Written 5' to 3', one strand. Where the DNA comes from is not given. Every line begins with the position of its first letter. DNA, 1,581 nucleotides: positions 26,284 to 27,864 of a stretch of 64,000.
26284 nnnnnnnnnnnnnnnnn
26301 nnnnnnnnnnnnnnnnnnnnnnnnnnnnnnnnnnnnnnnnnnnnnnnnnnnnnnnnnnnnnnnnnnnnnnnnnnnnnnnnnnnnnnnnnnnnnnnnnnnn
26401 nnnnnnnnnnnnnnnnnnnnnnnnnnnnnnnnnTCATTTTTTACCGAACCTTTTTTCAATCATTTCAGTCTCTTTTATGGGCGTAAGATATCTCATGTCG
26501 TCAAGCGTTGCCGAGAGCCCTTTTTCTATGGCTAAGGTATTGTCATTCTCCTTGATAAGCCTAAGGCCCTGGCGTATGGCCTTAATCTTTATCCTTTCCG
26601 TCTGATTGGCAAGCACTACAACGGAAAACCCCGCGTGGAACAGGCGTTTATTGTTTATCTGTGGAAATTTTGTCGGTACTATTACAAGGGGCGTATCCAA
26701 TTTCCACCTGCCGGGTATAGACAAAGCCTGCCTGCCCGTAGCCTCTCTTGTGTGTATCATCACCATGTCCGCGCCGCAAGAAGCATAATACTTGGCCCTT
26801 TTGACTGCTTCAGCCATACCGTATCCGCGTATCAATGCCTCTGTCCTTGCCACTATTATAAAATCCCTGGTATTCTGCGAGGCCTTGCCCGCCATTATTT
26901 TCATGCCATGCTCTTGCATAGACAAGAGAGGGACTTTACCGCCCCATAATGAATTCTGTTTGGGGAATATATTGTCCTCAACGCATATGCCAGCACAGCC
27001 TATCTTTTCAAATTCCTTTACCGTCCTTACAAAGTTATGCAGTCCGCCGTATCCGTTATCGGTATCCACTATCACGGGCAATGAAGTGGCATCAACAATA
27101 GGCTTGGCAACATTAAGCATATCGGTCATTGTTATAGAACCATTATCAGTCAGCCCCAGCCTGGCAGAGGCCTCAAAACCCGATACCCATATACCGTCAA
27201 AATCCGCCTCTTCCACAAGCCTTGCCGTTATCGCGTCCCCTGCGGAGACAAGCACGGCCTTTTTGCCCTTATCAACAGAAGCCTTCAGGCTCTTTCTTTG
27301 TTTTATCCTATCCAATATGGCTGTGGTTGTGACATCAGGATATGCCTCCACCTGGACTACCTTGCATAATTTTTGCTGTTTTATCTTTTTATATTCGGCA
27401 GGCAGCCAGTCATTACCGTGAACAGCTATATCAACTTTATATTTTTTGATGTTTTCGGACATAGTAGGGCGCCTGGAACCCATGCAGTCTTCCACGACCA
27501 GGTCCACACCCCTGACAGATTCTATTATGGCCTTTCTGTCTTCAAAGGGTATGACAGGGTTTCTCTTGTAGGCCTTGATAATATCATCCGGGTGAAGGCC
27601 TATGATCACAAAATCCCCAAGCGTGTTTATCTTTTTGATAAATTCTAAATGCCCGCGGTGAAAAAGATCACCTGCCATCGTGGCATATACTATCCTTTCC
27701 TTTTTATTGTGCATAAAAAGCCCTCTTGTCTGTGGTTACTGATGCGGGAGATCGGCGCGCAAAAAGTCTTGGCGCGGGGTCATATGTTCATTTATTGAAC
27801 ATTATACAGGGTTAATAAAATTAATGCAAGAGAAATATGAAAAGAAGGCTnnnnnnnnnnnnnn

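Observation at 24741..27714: Fom1-like cytidylyltransferase-PEP mutase fusion, split phosphonopyruvate decarboxylase and a short Fe-ADH-like gene embedded in a pseudaminic-acid locus, next to B12-radical-SAM enzymes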

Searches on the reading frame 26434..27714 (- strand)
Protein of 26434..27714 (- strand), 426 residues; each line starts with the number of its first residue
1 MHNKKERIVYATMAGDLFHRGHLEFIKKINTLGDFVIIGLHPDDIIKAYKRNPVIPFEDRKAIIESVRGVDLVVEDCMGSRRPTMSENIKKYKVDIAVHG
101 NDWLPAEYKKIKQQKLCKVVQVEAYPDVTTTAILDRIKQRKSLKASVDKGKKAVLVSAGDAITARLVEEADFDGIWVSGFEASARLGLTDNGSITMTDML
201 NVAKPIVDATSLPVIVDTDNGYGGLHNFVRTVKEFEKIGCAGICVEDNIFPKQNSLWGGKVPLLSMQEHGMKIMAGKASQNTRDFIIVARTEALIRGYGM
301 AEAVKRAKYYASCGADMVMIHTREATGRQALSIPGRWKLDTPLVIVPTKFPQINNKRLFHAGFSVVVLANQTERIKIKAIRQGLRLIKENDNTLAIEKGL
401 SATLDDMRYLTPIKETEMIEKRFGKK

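Call 3: search_protein_families(library=pfam, proteins=[window:26434-27714:-])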
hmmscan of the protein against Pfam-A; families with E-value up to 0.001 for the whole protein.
window:26434-27714:- (426 aa): 4 families
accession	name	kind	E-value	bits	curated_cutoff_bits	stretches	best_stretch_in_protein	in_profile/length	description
PF13714.12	PEP_mutase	-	3.3e-49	168.1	31.5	1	149-386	7-238/240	Phosphoenolpyruvate phosphomutase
PF01467.32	CTP_transf_like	-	3e-12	47.3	21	1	16-122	7-112/133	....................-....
PF00463.27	ICL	-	1.2e-07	31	26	1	212-293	150-233/526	Isocitrate lyase family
PF02548.21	Pantoate_transf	-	4.8e-06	26.6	28.7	1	141-216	5-81/259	Ketopantoate hydroxymethyltransferase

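Call 6: search_protein_families(library=ncbifam, proteins=[window:26434-27714:-])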
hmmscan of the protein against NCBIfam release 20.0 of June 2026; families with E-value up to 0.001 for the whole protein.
window:26434-27714:- (426 aa): 14 families
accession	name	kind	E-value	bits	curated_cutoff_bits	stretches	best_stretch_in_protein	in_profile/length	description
TIGR02320.1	PEP_mutase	equivalog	7.8e-69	231.8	319.55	1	145-401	3-271/284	phosphoenolpyruvate mutase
TIGR02321.1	Pphn_pyruv_hyd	equivalog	3.7e-50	170.7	374.4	1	139-402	3-268/290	phosphonopyruvate hydrolase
TIGR02317.1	prpB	equivalog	1.1e-39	136.4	354.4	1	140-391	2-251/285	methylisocitrate lyase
NF008455.0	PRK11320.1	equivalog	4.2e-30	105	353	1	141-320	9-187/295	methylisocitrate lyase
TIGR02319.1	CPEP_Pphonmut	equivalog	7.1e-28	97.7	420.05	1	151-322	16-186/294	carboxyvinyl-carboxyphosphonate phosphorylmutase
TIGR02199.1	rfaE_dom_II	equivalog_domain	5.6e-16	58.7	181.5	1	3-139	8-144/144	D-glycero-beta-D-manno-heptose 1-phosphate adenylyltransferase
TIGR01518.1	g3p_cytidyltrns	equivalog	8.2e-16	58.3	165.4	1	12-134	6-122/125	glycerol-3-phosphate cytidylyltransferase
TIGR00125.1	cyt_tran_rel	domain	1e-10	41.7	27.7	1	8-71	1-63/65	adenylyltransferase/cytidyltransferase family protein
NF008454.0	PRK11316.1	equivalog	2.3e-10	39.7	521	1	3-140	337-474/475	bifunctional D-glycero-beta-D-manno-heptose-7-phosphate kinase/D-glycero-beta-D-manno-heptose 1-phosphate adenylyltransferase HldE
TIGR01346.1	isocit_lyase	equivalog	2.7e-08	32.7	275.9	1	195-293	135-234/527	isocitrate lyase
NF001985.0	PRK00777.1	subfamily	6.8e-07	29.5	104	1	16-65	14-63/157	pantetheine-phosphate adenylyltransferase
NF002250.0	PRK01170.1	subfamily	1.8e-06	27.7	489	1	16-65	10-58/322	bifunctional pantetheine-phosphate adenylyltransferase/NTP phosphatase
NF011645.0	PRK15063.1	equivalog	1.4e-05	24.2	562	1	210-293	146-231/430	isocitrate lyase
NF001452.0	PRK00311.1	subfamily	0.00021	20.7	272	1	140-216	7-83/267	3-methyl-2-oxobutanoate hydroxymethyltransferase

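Call 9: search_solved_structures(query=window:26434-27714:-, max_evalue=0.001, show_alignments=3)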
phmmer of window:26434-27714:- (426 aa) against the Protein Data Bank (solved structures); distinct sequences matched with E-value up to 0.001: 38.
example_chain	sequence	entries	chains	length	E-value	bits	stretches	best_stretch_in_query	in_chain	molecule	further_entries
5unc_A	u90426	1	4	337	3.2e-54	187.8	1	145-423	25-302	PHOSPHOENOLPYRUVATE PHOSPHOMUTASE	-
1m1b_A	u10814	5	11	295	4.4e-54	187.4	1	136-401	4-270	PHOSPHOENOLPYRUVATE PHOSPHOMUTASE | PROTEIN (PHOSPHOENOLPYRUVATE MUTASE)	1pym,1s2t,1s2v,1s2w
1s2u_A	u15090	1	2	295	5.5e-53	183.7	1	136-401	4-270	Phosphoenolpyruvate phosphomutase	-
2dua_A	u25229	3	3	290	1.1e-47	166.3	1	140-400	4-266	Phosphonopyruvate hydrolase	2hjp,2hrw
1zlp_A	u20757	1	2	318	3.5e-26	95.5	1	147-390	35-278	petal death protein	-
4iqd_A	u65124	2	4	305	1.7e-24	89.9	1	144-392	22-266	Carboxyvinyl-carboxyphosphonate phosphorylmutase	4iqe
3elb_A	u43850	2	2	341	2.7e-23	85.9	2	12-104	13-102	Ethanolamine-phosphate cytidylyltransferase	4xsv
1xg3_A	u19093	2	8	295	1.6e-22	83.4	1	141-319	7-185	Probable methylisocitrate lyase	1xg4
1mum_A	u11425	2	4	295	5.6e-22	81.6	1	141-319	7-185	2-methylisocitrate lyase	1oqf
3eoo_A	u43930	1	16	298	7.3e-22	81.3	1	144-320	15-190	Methylisocitrate lyase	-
9hra_A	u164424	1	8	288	8.1e-21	77.8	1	153-324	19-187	2-methylisocitrate lyase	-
9hgk_A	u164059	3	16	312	8.3e-21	77.8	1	152-324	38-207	2-methylisocitrate lyase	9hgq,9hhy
9hgo_A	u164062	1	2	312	2.2e-20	76.4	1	152-324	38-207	2-methylisocitrate lyase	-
9hhs_A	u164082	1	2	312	3e-20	75.9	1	152-324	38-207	2-methylisocitrate lyase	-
1o5q_A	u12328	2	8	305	3.6e-20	75.7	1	143-319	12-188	Probable methylisocitrate lyase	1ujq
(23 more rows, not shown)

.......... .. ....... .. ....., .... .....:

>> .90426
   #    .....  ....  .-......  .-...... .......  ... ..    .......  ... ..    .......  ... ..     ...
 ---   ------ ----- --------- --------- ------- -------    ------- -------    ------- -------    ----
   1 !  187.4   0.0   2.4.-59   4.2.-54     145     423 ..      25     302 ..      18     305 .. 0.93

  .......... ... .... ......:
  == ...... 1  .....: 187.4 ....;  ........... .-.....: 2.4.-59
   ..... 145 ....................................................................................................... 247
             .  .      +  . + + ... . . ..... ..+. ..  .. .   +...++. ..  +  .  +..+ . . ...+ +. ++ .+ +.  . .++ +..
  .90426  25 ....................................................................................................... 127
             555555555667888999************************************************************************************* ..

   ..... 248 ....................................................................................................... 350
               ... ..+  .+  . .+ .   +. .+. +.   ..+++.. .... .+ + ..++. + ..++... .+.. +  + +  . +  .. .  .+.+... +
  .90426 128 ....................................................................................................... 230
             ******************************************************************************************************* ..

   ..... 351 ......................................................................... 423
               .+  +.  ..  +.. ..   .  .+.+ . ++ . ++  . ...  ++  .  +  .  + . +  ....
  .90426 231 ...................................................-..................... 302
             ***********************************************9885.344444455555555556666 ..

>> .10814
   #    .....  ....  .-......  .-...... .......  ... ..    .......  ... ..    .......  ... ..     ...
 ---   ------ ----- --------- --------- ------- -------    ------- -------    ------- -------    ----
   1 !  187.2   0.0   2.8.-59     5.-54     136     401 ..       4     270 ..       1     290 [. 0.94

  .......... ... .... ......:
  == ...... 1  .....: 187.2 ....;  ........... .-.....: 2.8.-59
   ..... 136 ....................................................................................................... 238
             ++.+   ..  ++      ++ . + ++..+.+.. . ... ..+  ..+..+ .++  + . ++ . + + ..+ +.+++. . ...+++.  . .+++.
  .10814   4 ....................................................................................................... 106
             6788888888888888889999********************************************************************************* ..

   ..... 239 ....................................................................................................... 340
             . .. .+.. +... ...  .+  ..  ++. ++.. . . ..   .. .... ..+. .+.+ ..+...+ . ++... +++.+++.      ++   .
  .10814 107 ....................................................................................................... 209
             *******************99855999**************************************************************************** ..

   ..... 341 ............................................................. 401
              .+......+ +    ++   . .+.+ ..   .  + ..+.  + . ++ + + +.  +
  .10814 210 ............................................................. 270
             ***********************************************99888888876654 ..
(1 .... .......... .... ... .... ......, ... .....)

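Call 10: find_homologous_proteins(query=window:26434-27714:-)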
Query window:26434-27714:- (426 aa): 461 proteins with E <= 0.001 among 8000 candidates; the best 120 are listed.
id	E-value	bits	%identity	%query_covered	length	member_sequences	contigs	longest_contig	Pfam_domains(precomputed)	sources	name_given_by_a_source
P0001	8.1e-253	857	88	100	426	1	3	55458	PF13714.13,PF00463.28,PF01467.33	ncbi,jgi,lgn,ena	ncbi:MAG: isocitrate lyase/phosphoenolpyruvate mutase family protein [Candidatus Omnitrophota bacter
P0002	6.8e-224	761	78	99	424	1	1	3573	PF13714.13,PF02548.22,PF01467.33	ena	-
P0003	8.9e-216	735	74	99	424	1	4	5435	PF13714.13,PF02548.22,PF00463.28,PF01467.33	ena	-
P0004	3.6e-209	713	72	99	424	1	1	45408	PF13714.13,PF02548.22,PF00463.28,PF01467.33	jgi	-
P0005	2.5e-208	710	70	99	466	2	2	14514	PF13714.13,PF01467.33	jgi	jgi:phosphoenolpyruvate phosphomutase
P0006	1.0e-207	708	72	99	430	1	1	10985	PF13714.13,PF02548.22,PF00463.28,PF01467.33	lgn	-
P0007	3.2e-207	707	71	99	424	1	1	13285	PF13714.13,PF02548.22,PF00463.28,PF01467.33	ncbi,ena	-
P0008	3.9e-207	706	72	100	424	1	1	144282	PF13714.13,PF02548.22,PF01467.33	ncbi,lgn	-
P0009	7.1e-207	705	72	99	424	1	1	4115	PF13714.13,PF01467.33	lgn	-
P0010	1.2e-204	698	71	99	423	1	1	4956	PF13714.13,PF02548.22,PF01467.33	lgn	-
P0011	1.9e-204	697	71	99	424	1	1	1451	PF13714.13,PF02548.22,PF01467.33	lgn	-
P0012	2.8e-204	697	71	99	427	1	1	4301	PF13714.13,PF00463.28,PF01467.33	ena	-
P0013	3.0e-204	697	70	99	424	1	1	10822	PF13714.13,PF01467.33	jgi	jgi:phosphoenolpyruvate phosphomutase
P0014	3.8e-204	696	71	99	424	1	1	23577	PF13714.13,PF00463.28,PF01467.33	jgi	-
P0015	6.2e-204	696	70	98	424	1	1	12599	PF13714.13,PF02548.22,PF01467.33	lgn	-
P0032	3.3e-200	683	69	99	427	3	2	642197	PF13714.13,PF02548.22,PF01467.33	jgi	jgi:phosphoenolpyruvate phosphomutase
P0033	4.7e-200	683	69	99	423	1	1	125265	PF13714.13,PF02548.22,PF00463.28,PF01467.33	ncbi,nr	ncbi:MAG: isocitrate lyase/phosphoenolpyruvate mutase family protein [Elusimicrobia bacterium]|nr:is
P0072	2.1e-153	529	57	99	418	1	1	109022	PF13714.13,PF02548.22,PF01467.33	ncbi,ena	-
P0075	1.3e-152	527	55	96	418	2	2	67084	PF13714.13,PF02548.22,PF00463.28,PF01467.33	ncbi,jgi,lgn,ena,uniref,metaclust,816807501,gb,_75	ncbi:hypothetical protein LCGC14_0306240 [marine sediment metagenome]|uniref:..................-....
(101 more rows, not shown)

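Call 11: find_encoding_contigs(protein=P0001, flank=10000, max_places=2)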
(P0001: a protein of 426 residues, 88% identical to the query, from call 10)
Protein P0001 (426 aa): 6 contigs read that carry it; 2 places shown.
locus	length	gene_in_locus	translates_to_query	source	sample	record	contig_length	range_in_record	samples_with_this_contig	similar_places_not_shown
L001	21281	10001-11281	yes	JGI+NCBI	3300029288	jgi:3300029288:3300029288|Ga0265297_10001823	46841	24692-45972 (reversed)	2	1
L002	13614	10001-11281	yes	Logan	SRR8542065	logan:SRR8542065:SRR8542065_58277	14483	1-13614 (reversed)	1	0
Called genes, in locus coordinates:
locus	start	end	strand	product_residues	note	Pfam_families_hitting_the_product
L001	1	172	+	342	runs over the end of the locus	PF01628:HrcA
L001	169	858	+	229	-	PF01025:GrpE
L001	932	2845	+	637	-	PF00012:HSP70, PF06723:MreB_Mbl, PF00012:HSP70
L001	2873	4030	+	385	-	PF00226:DnaJ, PF01556:DnaJ_C, PF00684:DnaJ_CXXCXGXG, PF27439:DnaJ_C_2 (weak)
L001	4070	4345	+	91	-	PF09723:Zn_ribbon_8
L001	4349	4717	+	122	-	PF04892:VanZ-LLP1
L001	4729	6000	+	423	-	PF06245:DUF1015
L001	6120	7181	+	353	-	PF01370:Epimerase, PF04321:RmlD_sub_bind, PF16363:GDP_Man_Dehyd, PF07993:NAD_binding_4 (weak)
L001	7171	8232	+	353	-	PF01073:3Beta_HSD (weak), PF01370:Epimerase, PF02719:Polysacc_synt_2 (faint), PF16363:GDP_Man_Dehyd, PF07993:NAD_binding_4 (weak), PF16363:GDP_Man_Dehyd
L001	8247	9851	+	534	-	PF01408:GFO_IDH_MocA, PF22725:GFO_IDH_MocA_C3, PF02894:GFO_IDH_MocA_C (weak), PF25084:LbH_EIF2B, PF00132:Hexapep, PF14602:Hexapep_2 (weak), PF25087:GMPPB_C (weak), PF00132:Hexapep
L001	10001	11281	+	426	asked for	PF01467:CTP_transf_like, PF13714:PEP_mutase, PF00463:ICL (weak)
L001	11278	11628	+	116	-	PF02776:TPP_enzyme_N (weak)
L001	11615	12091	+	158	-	PF02775:TPP_enzyme_C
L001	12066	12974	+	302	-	PF13685:Fe-ADH_2, PF00465:Fe-ADH (weak), PF25137:ADH_Fe_C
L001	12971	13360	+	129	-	PF12802:MarR_2 (faint)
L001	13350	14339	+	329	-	PF01073:3Beta_HSD, PF01370:Epimerase, PF02719:Polysacc_synt_2, PF04321:RmlD_sub_bind, PF05368:NmrA, PF07993:NAD_binding_4 (faint), PF13460:NAD_binding_10, PF16363:GDP_Man_Dehyd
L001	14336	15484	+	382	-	PF01041:DegT_DnrJ_EryC1, PF01053:Cys_Met_Meta_PP (weak)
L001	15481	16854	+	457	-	PF02310:B12-binding, PF04055:Radical_SAM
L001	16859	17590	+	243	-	PF02348:CTP_transf_3, PF12804:NTP_transf_3 (weak)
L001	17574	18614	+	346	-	PF03102:NeuB, PF08666:SAF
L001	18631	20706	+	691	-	PF01073:3Beta_HSD, PF01370:Epimerase, PF02719:Polysacc_synt_2, PF04321:RmlD_sub_bind, PF13460:NAD_binding_10, PF16363:GDP_Man_Dehyd, PF00583:Acetyltransf_1, PF13302:Acetyltransf_3, +4 more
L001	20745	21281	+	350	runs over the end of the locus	PF04101:Glyco_tran_28_C (weak)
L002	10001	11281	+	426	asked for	PF01467:CTP_transf_like, PF13714:PEP_mutase, PF00463:ICL (weak)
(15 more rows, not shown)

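Call 12: find_encoding_contigs(protein=P0008, flank=10000, max_places=1)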
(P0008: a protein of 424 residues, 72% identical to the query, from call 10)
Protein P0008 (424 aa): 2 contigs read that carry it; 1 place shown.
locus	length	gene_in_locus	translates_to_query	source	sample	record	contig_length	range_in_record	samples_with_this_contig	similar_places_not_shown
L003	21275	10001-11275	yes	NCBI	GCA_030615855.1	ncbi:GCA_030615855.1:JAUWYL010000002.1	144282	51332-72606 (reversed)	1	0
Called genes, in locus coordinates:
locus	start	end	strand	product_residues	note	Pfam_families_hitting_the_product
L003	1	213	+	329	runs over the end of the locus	PF01073:3Beta_HSD, PF01370:Epimerase, PF02719:Polysacc_synt_2, PF04321:RmlD_sub_bind, PF05368:NmrA, PF13460:NAD_binding_10, PF16363:GDP_Man_Dehyd, PF07993:NAD_binding_4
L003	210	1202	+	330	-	PF01073:3Beta_HSD, PF01370:Epimerase, PF02719:Polysacc_synt_2, PF04321:RmlD_sub_bind, PF05368:NmrA, PF13460:NAD_binding_10, PF16363:GDP_Man_Dehyd, PF07993:NAD_binding_4 (weak)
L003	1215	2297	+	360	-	PF01041:DegT_DnrJ_EryC1, PF00155:Aminotran_1_2 (weak), PF01212:Beta_elim_lyase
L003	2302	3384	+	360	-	PF00106:adh_short (weak), PF01073:3Beta_HSD, PF01370:Epimerase, PF02719:Polysacc_synt_2 (weak), PF04321:RmlD_sub_bind (faint), PF07993:NAD_binding_4, PF16363:GDP_Man_Dehyd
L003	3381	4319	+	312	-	PF01073:3Beta_HSD (faint), PF01370:Epimerase, PF02719:Polysacc_synt_2 (faint), PF16363:GDP_Man_Dehyd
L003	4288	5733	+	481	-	PF02310:B12-binding, PF04055:Radical_SAM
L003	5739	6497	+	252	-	PF01209:Ubie_methyltran (weak), PF13489:Methyltransf_23, PF03848:TehB, PF05175:MTS, PF08241:Methyltransf_11, PF08242:Methyltransf_12, PF13649:Methyltransf_25, PF13847:Methyltransf_31, +2 more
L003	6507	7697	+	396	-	PF00534:Glycos_transf_1, PF13692:Glyco_trans_1_4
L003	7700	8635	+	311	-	PF02353:CMAS (weak), PF01209:Ubie_methyltran (weak), PF13489:Methyltransf_23, PF08241:Methyltransf_11, PF08242:Methyltransf_12, PF13649:Methyltransf_25, PF13847:Methyltransf_31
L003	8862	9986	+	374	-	PF01663:Phosphodiest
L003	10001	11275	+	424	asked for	PF01467:CTP_transf_like, PF02548:Pantoate_transf (faint), PF13714:PEP_mutase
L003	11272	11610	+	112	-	PF02776:TPP_enzyme_N (weak)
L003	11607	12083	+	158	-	PF02775:TPP_enzyme_C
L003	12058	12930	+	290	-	PF00465:Fe-ADH, PF13685:Fe-ADH_2, PF25137:ADH_Fe_C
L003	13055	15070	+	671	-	-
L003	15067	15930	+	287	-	PF00535:Glycos_transf_2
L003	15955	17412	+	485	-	PF02310:B12-binding, PF04055:Radical_SAM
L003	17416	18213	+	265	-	PF01209:Ubie_methyltran (weak), PF13489:Methyltransf_23, PF13847:Methyltransf_31, PF08241:Methyltransf_11, PF08242:Methyltransf_12, PF13649:Methyltransf_25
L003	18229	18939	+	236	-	PF05401:NodS, PF13489:Methyltransf_23, PF13847:Methyltransf_31, PF08241:Methyltransf_11, PF08242:Methyltransf_12, PF13649:Methyltransf_25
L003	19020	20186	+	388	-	PF13439:Glyco_transf_4, PF13579:Glyco_trans_4_4 (weak), PF00534:Glycos_transf_1, PF13692:Glyco_trans_1_4, PF13524:Glyco_trans_1_2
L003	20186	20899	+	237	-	PF01066:CDP-OH_P_transf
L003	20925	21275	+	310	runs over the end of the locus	PF03706:LPG_synthase_TM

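Call 13: find_encoding_contigs(protein=P0033, flank=10000, max_places=1)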
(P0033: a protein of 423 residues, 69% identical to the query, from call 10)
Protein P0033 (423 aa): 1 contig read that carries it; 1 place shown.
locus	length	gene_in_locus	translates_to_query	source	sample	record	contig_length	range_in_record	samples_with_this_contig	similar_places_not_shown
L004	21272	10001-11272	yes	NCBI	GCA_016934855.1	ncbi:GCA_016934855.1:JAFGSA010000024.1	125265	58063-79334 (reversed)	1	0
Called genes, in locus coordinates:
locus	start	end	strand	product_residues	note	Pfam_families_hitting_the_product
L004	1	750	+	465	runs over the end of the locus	PF02310:B12-binding, PF04055:Radical_SAM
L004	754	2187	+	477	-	PF01943:Polysacc_synt, PF13440:Polysacc_synt_3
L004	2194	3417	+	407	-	PF13439:Glyco_transf_4, PF13579:Glyco_trans_4_4, PF00534:Glycos_transf_1, PF13692:Glyco_trans_1_4, PF13524:Glyco_trans_1_2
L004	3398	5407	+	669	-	PF16889:Hepar_II_III_N, PF07940:Hepar_II_III_C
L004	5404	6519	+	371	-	PF13439:Glyco_transf_4, PF13579:Glyco_trans_4_4, PF00534:Glycos_transf_1, PF13692:Glyco_trans_1_4 (weak)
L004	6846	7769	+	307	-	-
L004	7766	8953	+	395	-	PF13439:Glyco_transf_4 (weak), PF13579:Glyco_trans_4_4 (faint), PF20706:GT4-conflict, PF00534:Glycos_transf_1, PF13692:Glyco_trans_1_4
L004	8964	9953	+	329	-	PF13469:Sulfotransfer_3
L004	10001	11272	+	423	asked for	PF01467:CTP_transf_like, PF02548:Pantoate_transf (weak), PF13714:PEP_mutase, PF00463:ICL (weak)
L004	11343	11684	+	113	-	-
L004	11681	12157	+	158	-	PF02775:TPP_enzyme_C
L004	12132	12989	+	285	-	PF00465:Fe-ADH, PF13685:Fe-ADH_2, PF25137:ADH_Fe_C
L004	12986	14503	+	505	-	PF01943:Polysacc_synt, PF13440:Polysacc_synt_3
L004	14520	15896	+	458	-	PF13489:Methyltransf_23, PF13649:Methyltransf_25, PF13847:Methyltransf_31, PF08241:Methyltransf_11, PF08242:Methyltransf_12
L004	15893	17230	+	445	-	PF01139:RtcB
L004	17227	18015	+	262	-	PF01066:CDP-OH_P_transf (weak)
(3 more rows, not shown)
